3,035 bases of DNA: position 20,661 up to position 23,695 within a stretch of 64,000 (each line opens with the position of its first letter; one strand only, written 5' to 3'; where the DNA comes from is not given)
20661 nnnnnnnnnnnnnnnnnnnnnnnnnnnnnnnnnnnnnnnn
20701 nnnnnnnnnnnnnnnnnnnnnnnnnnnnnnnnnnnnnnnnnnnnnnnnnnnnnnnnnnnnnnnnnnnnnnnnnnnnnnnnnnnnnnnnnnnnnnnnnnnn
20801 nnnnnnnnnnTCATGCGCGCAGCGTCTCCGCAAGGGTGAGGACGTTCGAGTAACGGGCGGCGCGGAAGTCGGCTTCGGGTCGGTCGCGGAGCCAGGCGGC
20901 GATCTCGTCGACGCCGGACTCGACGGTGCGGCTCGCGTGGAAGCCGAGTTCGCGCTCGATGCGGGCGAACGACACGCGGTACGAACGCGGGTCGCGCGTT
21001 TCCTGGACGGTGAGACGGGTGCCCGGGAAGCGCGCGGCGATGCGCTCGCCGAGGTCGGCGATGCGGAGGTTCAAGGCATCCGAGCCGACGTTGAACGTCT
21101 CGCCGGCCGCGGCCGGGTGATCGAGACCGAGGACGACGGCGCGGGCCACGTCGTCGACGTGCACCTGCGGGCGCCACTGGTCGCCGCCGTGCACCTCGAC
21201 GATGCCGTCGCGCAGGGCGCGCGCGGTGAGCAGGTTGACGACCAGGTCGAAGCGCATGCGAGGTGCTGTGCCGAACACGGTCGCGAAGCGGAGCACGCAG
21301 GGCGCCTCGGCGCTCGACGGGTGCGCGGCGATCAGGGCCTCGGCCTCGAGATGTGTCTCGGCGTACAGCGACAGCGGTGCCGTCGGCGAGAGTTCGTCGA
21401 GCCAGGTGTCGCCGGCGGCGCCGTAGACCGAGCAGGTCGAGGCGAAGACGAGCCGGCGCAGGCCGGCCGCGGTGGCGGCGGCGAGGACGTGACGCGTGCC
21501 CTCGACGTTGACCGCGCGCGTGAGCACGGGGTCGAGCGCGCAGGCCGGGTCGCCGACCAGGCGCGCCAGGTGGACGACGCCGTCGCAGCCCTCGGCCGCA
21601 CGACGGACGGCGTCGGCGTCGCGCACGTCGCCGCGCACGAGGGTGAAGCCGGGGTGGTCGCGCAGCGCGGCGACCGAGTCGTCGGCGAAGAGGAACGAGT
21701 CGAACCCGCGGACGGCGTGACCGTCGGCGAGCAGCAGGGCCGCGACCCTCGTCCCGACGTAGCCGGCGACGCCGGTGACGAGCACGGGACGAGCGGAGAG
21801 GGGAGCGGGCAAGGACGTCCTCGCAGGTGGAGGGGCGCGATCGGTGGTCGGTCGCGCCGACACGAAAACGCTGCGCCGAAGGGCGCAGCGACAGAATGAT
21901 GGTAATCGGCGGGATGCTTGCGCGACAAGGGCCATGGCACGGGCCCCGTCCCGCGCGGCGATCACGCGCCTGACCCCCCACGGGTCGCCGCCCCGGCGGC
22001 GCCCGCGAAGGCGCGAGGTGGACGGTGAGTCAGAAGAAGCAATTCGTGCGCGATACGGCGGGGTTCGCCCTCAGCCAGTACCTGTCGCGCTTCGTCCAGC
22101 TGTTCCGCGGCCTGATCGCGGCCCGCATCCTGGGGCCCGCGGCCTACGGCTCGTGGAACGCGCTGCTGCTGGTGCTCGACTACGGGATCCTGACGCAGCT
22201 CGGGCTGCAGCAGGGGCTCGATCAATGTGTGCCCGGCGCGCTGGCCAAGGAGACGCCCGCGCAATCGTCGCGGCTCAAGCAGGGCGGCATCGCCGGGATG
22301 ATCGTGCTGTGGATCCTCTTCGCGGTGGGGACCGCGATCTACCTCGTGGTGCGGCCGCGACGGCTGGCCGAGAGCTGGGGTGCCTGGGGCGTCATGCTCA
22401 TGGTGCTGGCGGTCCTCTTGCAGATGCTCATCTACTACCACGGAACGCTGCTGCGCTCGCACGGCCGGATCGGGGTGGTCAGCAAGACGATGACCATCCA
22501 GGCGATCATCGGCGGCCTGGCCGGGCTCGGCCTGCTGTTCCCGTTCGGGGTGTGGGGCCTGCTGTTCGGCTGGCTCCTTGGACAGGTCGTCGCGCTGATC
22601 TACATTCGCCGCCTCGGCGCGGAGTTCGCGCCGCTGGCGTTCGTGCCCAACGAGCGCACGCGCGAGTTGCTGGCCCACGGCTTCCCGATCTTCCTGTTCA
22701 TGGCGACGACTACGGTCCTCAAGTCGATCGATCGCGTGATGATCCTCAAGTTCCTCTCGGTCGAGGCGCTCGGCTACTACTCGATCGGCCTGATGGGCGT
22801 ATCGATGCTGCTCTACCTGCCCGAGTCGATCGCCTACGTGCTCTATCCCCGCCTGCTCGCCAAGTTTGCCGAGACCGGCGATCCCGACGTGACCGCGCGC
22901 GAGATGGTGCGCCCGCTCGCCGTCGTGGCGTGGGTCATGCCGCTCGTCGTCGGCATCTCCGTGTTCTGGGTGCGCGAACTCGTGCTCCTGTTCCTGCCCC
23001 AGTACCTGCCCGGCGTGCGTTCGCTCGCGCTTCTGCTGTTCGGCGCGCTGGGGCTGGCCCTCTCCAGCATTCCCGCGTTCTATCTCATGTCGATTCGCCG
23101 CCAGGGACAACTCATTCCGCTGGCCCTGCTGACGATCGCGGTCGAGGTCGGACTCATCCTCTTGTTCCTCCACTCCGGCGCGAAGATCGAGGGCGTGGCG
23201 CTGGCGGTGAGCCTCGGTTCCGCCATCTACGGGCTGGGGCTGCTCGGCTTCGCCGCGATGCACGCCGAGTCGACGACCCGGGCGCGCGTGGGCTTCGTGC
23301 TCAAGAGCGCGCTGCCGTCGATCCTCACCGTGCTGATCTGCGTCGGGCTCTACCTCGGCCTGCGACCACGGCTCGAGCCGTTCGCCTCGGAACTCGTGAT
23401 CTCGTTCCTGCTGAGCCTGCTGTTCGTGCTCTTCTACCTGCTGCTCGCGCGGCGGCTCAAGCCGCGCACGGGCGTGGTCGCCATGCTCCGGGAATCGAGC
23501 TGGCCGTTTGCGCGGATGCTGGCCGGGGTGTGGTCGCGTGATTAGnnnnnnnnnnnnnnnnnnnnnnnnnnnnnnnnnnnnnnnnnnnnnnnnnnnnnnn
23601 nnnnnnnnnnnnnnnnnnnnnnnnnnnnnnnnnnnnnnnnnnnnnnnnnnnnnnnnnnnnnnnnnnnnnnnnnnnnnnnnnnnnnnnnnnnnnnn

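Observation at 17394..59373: Unusual concentration of lipid-linked-sugar machinery: four DPM1/GtrB/ArnC-like GT2 genes and six large GT-C-type membrane proteins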

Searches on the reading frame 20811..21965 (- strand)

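Call 7: search_protein_families(library=pfam, proteins=[window:20811-21965:-], max_evalue=0.01)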
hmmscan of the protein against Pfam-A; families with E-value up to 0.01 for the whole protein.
window:20811-21965:- (384 aa): 8 families
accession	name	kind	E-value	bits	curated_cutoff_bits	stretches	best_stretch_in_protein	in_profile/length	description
PF01370.27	Epimerase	-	8e-44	150.3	20.9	1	61-294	1-240/240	NAD dependent epimerase/dehydratase family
PF16363.11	GDP_Man_Dehyd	-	5.8e-27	95.4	27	1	62-354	1-331/332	GDP-mannose 4,6 dehydratase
PF01073.25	3Beta_HSD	-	2e-20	73.4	22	1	62-280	1-228/280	3-beta hydroxysteroid dehydrogenase/isomerase family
PF13460.12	NAD_binding_10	-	1.9e-16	60.9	27.2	1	65-212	1-131/184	NAD(P)H-binding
PF04321.23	RmlD_sub_bind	-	2.8e-16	59.9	27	1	61-285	3-201/287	RmlD substrate binding domain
PF02719.21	Polysacc_synt_2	-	1.2e-06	28.4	20.2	1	61-177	1-128/293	Polysaccharide biosynthesis protein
PF05368.20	NmrA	-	2.2e-06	27.9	27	1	61-178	5-108/298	NmrA-like family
PF07993.18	NAD_binding_4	-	0.00055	19.6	20.1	1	120-232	82-209/258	Male sterility protein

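Call 87: search_protein_families(library=ncbifam, proteins=[window:20811-21965:-], max_evalue=1e-8)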
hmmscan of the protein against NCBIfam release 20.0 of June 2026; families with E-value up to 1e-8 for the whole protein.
window:20811-21965:- (384 aa): 20 families
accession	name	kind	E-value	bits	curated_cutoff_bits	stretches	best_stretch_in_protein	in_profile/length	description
TIGR04180.1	EDH_00030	hypoth_equivalog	4.8e-28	98.1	475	1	61-313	1-256/297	NAD-dependent 4,6-dehydratase LegB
TIGR01179.1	galE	equivalog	4.2e-25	88.3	262.3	1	61-361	2-327/332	UDP-glucose 4-epimerase GalE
TIGR03466.1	HpnA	hypoth_equivalog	4.9e-22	78.2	367.65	1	60-212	2-152/327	hopanoid-associated sugar epimerase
TIGR01181.1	dTDP_gluc_dehyt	equivalog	1.7e-21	76.6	365.1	1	61-361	2-313/321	dTDP-glucose 4,6-dehydratase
NF042422.1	oxyalk_red_OleD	equivalog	1.2e-18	67.5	580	1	61-285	3-219/329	2-alkyl-3-oxoalkanoate reductase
NF042423.1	oxyalk_red_Shew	equivalog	1.6e-16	60.3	580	1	59-275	9-215/331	2-alkyl-3-oxoalkanoate reductase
NF043036.1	ErythonDh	equivalog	1.6e-14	53.9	325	1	61-213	3-161/321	D-erythronate dehydrogenase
NF011728.1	PRK15181.1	equivalog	1.9e-14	53.4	760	1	57-279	14-247/348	Vi polysaccharide biosynthesis UDP-N-acetylglucosaminuronic acid C-4 epimerase TviC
NF041293.1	G6PDh_Azf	equivalog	1.3e-13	50.9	400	1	59-182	3-120/252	NAD-dependent glucose-6-phosphate dehydrogenase Azf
NF007956.0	PRK10675.1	subfamily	1.6e-13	50.5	394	1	61-213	3-161/338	UDP-glucose 4-epimerase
NF052578.1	StrlDmthSdmBMthl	equivalog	1.5e-12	47.9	600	1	61-197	3-133/328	sterol demethylase protein SdmB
NF004520.0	PRK05865.1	equivalog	1.7e-12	46.1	1509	1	61-291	3-181/854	sugar epimerase family protein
TIGR01214.1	rmlD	equivalog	3.2e-12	46.2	224.05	1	61-282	2-198/285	dTDP-4-dehydrorhamnose reductase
TIGR02197.1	heptose_epim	equivalog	8.8e-11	41.5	274.6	1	61-295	1-243/316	ADP-glyceromanno-heptose 6-epimerase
NF058621.1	DiazavRedAvaA7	equivalog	1.6e-10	41.1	400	1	61-296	3-232/304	3-diazoavenalumate denitrifying reductase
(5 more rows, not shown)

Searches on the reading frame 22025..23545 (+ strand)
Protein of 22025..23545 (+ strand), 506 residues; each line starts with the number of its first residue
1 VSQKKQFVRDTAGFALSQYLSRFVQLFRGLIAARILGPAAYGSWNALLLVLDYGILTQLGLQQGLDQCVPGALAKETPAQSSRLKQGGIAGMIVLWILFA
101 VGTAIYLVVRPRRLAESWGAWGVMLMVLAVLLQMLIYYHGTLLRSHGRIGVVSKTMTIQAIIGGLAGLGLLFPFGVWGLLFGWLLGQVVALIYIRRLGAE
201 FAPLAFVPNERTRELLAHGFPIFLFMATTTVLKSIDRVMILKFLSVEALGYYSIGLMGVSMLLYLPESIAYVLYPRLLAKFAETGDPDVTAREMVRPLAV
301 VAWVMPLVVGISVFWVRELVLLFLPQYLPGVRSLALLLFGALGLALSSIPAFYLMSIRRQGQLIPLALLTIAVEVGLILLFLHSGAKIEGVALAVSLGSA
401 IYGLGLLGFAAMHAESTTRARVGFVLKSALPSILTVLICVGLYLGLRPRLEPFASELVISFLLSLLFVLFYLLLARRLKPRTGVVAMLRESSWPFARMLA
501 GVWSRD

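Call 7: search_protein_families(library=pfam, proteins=[window:22025-23545:+], max_evalue=0.01)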
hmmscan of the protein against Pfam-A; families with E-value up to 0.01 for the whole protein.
window:22025-23545:+ (506 aa): 2 families
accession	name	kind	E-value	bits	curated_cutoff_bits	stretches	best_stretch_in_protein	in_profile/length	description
PF01943.22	Polysacc_synt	-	5.1e-15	56.1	28.2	1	8-277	2-270/274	Polysaccharide biosynthesis protein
PF13440.11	Polysacc_synt_3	-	1.7e-13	50.9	23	1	32-323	2-283/293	Polysaccharide biosynthesis protein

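Call 53: search_protein_families(library=ncbifam, proteins=[window:22025-23545:+], max_evalue=0.00001)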
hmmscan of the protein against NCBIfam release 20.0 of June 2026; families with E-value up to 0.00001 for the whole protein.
window:22025-23545:+ (506 aa): 0 families
